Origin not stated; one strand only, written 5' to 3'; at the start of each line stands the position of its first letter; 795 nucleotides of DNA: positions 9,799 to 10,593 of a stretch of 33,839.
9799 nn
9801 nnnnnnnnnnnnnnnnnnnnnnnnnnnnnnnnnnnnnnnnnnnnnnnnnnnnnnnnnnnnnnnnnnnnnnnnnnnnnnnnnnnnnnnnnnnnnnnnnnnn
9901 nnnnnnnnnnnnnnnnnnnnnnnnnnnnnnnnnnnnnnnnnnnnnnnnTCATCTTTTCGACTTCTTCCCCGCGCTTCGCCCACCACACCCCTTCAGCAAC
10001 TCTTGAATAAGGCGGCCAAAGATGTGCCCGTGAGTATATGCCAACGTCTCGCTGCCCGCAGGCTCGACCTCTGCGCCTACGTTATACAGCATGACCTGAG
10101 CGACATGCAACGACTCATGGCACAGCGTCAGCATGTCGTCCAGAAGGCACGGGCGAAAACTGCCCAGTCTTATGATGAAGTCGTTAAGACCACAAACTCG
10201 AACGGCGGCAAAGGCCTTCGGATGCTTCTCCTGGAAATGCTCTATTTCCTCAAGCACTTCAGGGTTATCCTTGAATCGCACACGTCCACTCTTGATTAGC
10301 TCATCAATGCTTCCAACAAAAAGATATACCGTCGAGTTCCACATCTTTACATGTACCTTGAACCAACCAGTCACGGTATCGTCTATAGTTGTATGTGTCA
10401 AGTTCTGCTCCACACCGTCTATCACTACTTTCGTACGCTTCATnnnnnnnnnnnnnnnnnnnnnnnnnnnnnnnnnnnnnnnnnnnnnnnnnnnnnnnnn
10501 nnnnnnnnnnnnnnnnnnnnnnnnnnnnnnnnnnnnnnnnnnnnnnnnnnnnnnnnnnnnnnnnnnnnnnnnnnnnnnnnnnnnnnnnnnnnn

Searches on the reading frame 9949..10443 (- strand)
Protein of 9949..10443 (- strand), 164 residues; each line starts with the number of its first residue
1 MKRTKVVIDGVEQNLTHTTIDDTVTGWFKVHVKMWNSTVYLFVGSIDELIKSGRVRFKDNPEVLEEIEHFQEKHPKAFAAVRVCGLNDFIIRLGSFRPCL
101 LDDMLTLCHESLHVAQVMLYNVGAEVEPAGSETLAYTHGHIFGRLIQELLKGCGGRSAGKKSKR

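Call 4: search_protein_families(library=pfam, proteins=[window:9949-10443:-], max_evalue=0.01)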
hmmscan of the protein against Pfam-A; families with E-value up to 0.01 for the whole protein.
window:9949-10443:- (164 aa): 1 family
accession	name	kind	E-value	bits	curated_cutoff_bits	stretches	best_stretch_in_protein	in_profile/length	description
PF25307.1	SEA_Gpr126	-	0.006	17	29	1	3-59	8-63/115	SEA domain of adhesion GPCR Gpr126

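Call 5: search_protein_families(library=ncbifam, proteins=[window:9949-10443:-], max_evalue=0.01)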
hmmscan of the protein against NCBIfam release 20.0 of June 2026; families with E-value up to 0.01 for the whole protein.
window:9949-10443:- (164 aa): 0 families

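Call 6: search_protein_families(library=padloc, proteins=[window:9949-10443:-], max_evalue=0.01)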
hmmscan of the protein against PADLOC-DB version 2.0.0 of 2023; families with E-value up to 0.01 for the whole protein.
window:9949-10443:- (164 aa): 0 families
